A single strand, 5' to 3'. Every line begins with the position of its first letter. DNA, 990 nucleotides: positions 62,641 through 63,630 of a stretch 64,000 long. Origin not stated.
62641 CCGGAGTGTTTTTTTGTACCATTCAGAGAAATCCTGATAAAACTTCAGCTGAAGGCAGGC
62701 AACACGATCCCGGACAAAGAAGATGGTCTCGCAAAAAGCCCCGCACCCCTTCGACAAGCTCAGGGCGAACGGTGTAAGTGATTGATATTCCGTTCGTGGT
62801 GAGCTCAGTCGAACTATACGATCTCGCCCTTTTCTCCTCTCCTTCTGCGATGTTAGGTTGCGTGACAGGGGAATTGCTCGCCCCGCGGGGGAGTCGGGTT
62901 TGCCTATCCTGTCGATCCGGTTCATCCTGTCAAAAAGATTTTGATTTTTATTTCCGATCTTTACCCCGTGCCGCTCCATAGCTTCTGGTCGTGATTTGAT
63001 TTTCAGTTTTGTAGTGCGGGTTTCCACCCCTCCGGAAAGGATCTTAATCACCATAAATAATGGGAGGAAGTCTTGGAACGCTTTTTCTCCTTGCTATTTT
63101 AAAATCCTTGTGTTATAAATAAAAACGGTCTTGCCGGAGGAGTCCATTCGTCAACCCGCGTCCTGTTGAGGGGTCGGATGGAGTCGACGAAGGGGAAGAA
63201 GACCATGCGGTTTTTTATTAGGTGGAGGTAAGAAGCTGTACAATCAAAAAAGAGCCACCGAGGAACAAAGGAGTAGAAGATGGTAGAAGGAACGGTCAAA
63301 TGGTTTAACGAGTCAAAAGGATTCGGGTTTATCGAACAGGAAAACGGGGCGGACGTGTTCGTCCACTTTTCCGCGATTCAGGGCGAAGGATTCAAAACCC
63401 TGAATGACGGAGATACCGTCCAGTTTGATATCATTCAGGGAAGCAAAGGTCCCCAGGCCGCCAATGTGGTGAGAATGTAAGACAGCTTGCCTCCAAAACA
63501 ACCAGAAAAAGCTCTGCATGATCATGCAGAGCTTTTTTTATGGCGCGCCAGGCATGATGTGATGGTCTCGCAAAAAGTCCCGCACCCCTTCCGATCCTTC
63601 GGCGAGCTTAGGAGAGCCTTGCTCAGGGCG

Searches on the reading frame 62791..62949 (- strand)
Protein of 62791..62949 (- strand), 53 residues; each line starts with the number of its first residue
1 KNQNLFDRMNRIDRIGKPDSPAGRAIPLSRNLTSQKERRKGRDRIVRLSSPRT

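Call 37: search_protein_representatives(protein=window:62791-62949:-)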
Query: 53 residues. Proteins with E-value up to 0.001 (for the whole library): 7; up to 1e-10: 1; up to 1e-30: 0. The best 7 are listed.
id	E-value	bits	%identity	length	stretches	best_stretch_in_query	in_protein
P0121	3.7e-25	101.8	100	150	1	1-53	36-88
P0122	4.8e-09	51.9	40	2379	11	7-36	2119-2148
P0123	4.5e-08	48.9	39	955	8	19-46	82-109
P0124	5.5e-07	45.5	81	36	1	3-33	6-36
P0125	1.3e-05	41.3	35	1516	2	10-50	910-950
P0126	1.5e-04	38.0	42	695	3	21-49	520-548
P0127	3.3e-04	36.9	60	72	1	1-40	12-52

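Call 39: find_encoding_contigs(protein=P0127, flank=10000, max_places=6)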
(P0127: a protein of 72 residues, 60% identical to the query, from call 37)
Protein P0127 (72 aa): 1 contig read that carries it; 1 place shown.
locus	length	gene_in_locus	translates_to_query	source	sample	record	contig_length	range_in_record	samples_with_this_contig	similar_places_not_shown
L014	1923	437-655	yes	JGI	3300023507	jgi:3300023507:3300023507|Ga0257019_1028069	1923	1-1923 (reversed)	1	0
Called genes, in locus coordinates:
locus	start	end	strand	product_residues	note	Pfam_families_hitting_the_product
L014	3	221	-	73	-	?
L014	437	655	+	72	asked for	-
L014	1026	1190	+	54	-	-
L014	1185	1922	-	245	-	?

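Call 40: find_encoding_contigs(protein=P0124, flank=10000, max_places=6)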
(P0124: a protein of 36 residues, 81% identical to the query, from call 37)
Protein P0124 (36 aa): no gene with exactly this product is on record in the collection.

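Call 46: find_homologous_proteins(query=A5, max_evalue=1)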
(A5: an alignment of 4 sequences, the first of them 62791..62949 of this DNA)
Query A5 (4 sequences) (53 aa, profile of the alignment): 9 proteins with E <= 1 among 253 candidates.
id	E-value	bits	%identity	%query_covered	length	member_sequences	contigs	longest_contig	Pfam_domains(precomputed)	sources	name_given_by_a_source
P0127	1.9e-26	110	78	51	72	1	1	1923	-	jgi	-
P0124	3.1e-16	77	83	57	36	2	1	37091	-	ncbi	-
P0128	7.2e-15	73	77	91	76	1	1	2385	-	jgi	-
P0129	2.0e-10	58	51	85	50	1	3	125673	-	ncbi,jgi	-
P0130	1.3e-1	30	67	40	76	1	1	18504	-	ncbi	-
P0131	1.3e-1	30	65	43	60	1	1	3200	-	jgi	-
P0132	4.8e-1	28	54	49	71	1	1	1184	-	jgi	jgi:hypothetical protein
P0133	5.1e-1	28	52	51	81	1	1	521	-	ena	-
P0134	9.3e-1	27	58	36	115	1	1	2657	PF05593.20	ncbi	-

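Call 48: find_encoding_contigs(protein=P0129, flank=10000, max_places=6)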
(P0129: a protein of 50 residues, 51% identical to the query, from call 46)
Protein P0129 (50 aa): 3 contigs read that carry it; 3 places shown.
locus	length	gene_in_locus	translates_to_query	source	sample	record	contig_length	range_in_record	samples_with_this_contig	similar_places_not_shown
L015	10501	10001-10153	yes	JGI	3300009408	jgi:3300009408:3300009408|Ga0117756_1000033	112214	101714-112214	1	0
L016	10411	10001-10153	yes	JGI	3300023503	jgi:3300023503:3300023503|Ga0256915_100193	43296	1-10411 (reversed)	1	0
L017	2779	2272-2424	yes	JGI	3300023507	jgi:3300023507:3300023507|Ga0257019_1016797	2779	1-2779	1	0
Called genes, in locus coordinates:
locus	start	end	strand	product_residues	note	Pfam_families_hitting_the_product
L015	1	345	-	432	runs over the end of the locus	PF00512:HisKA, PF02518:HATPase_c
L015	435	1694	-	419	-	PF13185:GAF_2 (weak), PF08668:HDOD (faint), PF13487:HD_5, PF01966:HD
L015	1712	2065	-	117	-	PF01740:STAS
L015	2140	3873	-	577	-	PF13581:HATPase_c_2, PF02518:HATPase_c (weak)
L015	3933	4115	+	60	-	-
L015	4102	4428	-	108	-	PF01740:STAS, PF13466:STAS_2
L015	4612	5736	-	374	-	PF03054:tRNA_Me_trans, PF20259:tRNA_Me_trans_M, PF20258:tRNA_Me_trans_C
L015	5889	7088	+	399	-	PF03739:LptF_LptG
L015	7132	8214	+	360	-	PF03739:LptF_LptG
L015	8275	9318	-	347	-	PF07885:Ion_trans_2, PF02254:TrkA_N, PF02080:TrkA_C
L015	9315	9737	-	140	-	PF01927:Mut7-C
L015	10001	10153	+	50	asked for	-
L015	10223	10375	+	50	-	-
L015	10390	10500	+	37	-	?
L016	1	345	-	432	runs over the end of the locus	PF00512:HisKA, PF02518:HATPase_c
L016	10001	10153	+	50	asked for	-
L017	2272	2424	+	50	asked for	-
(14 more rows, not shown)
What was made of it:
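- Copy E lies upstream of a Mut7-C gene and a K+ channel gene (call 48).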

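Call 49: find_encoding_contigs(protein=P0128, flank=10000, max_places=6)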
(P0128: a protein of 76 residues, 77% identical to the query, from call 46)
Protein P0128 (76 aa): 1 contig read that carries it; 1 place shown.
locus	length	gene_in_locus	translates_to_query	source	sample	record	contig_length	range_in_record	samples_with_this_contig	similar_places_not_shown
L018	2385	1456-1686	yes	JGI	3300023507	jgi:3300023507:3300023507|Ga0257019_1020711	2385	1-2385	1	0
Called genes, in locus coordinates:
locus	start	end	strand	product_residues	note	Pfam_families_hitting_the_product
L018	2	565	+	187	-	?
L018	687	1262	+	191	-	PF04011:LemA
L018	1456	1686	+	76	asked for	-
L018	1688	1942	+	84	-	-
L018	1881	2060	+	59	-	-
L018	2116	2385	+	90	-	?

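Call 69: find_encoding_contigs(protein=P0130, flank=4000, max_places=3)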
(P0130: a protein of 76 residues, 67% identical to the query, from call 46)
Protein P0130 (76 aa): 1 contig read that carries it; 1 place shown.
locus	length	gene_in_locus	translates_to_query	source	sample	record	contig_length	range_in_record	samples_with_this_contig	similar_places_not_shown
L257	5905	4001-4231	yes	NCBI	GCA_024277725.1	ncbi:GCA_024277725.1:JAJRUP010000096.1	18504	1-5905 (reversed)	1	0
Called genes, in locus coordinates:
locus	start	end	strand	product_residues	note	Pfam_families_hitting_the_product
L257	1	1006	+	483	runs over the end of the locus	PF01425:Amidase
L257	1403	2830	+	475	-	PF02934:GatB_N, PF02637:GatB_Yqey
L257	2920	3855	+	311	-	PF13485:Peptidase_MA_2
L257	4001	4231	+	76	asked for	-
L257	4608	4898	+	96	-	PF02604:PhdYeFM_antitox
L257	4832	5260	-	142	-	PF01850:PIN (weak)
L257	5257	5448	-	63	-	-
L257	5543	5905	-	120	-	?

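Call 81: search_protein_families(library=pfam, proteins=[L014:3-221:-, L014:1026-1190:+, L018:2116-2385:+], max_evalue=0.01)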
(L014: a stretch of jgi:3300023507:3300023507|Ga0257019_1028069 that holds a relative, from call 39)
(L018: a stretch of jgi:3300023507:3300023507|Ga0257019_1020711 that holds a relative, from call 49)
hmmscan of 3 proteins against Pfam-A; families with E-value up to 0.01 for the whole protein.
L014:3-221:- (73 aa): 5 families
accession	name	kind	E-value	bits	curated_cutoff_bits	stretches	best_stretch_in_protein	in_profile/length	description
PF00005.33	ABC_tran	-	1e-11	46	25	1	18-67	2-51/137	ABC transporter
PF13304.12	AAA_21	-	3.6e-05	24.4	27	1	29-69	1-38/304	AAA domain, putative AbiEii toxin, Type IV TA system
PF13514.12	AAA_27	-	0.00056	20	22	1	2-50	3-49/206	AAA domain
PF13476.12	AAA_23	-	0.0036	18.4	27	1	27-48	19-40/201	AAA domain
PF02367.23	TsaE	-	0.0077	16.6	26.6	1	18-53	12-47/128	Threonylcarbamoyl adenosine biosynthesis protein TsaE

L014:1026-1190:+ (54 aa): 2 families
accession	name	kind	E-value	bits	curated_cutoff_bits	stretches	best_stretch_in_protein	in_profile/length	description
PF13417.12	GST_N_3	-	9.2e-05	23.1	22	1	14-50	37-73/75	Glutathione S-transferase, N-terminal domain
PF13409.12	GST_N_2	-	0.0002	22.3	25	1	14-44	36-67/70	Glutathione S-transferase, N-terminal domain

L018:2116-2385:+ (90 aa): 1 family
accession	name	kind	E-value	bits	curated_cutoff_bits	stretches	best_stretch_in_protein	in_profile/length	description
PF02405.21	MlaE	-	0.00012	22.2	22.5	1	42-89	2-49/212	Permease MlaE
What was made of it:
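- On Cold-shock cis-regulatory element: Copies lie at an ABC ATPase, a Mut7-C/K+ channel operon and the lemA 3' end (calls 39, 48, 49, 81).
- The downstream genes are functionally unrelated (calls 48, 81).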

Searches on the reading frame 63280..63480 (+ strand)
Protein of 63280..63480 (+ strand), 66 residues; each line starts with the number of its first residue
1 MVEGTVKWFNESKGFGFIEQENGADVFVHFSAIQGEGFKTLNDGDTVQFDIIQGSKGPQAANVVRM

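Call 14: find_encoding_contigs(protein=window:63280-63480:+, flank=3000, max_places=6)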
Protein window:63280-63480:+ (66 aa): 4 contigs read that carry it; 2 places shown.
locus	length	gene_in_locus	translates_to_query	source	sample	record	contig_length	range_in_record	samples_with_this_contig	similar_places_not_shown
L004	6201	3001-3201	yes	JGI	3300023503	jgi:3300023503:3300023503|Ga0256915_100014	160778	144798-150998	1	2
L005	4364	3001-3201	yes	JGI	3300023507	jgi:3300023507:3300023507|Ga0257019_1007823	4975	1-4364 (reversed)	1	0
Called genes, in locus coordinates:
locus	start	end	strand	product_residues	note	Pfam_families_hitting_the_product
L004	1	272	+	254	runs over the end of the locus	PF00977:His_biosynth, PF05690:ThiG (faint)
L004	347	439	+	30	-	-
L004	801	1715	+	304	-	PF00072:Response_reg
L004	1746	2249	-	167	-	PF00149:Metallophos, PF12850:Metallophos_2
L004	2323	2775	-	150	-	-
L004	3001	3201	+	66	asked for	PF00313:CSD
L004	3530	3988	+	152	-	PF01042:Ribonuc_L-PSP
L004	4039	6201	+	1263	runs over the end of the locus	PF07494:Reg_prop (faint), PF08450:SGL (faint)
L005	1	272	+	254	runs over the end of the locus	PF00977:His_biosynth, PF05690:ThiG (faint)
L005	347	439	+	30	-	-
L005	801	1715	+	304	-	PF00072:Response_reg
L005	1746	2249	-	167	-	PF00149:Metallophos, PF12850:Metallophos_2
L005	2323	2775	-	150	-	-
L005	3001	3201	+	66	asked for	PF00313:CSD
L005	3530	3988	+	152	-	PF01042:Ribonuc_L-PSP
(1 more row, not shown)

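Call 35: find_encoding_contigs(protein=window:63280-63480:+, flank=10000, max_places=10)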
Protein window:63280-63480:+ (66 aa): 3 contigs read that carry it; 3 places shown.
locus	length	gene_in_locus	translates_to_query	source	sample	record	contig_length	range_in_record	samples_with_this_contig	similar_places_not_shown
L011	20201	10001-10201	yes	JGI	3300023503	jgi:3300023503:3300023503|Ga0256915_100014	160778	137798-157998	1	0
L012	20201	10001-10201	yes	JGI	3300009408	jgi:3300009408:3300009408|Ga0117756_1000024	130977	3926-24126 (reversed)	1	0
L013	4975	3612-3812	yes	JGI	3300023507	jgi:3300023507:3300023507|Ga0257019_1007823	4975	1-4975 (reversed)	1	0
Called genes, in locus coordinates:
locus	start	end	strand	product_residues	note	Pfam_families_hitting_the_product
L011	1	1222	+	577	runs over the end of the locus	PF20446:ABC_N, PF09818:ABC_ATPase, PF21117:MRB1590_C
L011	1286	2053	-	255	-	PF01790:LGT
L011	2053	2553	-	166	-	PF01252:Peptidase_A8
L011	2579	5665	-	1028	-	PF00133:tRNA-synt_1, PF09334:tRNA-synt_1g, PF13603:tRNA-synt_1_2 (faint), PF01406:tRNA-synt_1e (weak), PF01921:tRNA-synt_1f (weak), PF08264:Anticodon_1, PF06827:zf-FPG_IleRS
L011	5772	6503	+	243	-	PF00977:His_biosynth, PF03060:NMO (faint), PF01207:Dus (weak)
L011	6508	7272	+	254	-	PF00977:His_biosynth, PF05690:ThiG (faint)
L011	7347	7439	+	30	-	-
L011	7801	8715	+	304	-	PF00072:Response_reg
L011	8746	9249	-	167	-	PF00149:Metallophos, PF12850:Metallophos_2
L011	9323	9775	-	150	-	-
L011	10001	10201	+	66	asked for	PF00313:CSD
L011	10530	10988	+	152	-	PF01042:Ribonuc_L-PSP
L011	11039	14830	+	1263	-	PF07494:Reg_prop (faint), PF08450:SGL (faint)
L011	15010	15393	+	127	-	PF11617:Cu-binding_MopE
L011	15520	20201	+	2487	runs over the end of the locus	?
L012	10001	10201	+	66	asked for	PF00313:CSD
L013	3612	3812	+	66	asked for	PF00313:CSD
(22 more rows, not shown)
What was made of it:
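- The part of the interval that was annotated holds housekeeping genes: IleRS, lgt, lspA and hisA/F (call 35).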
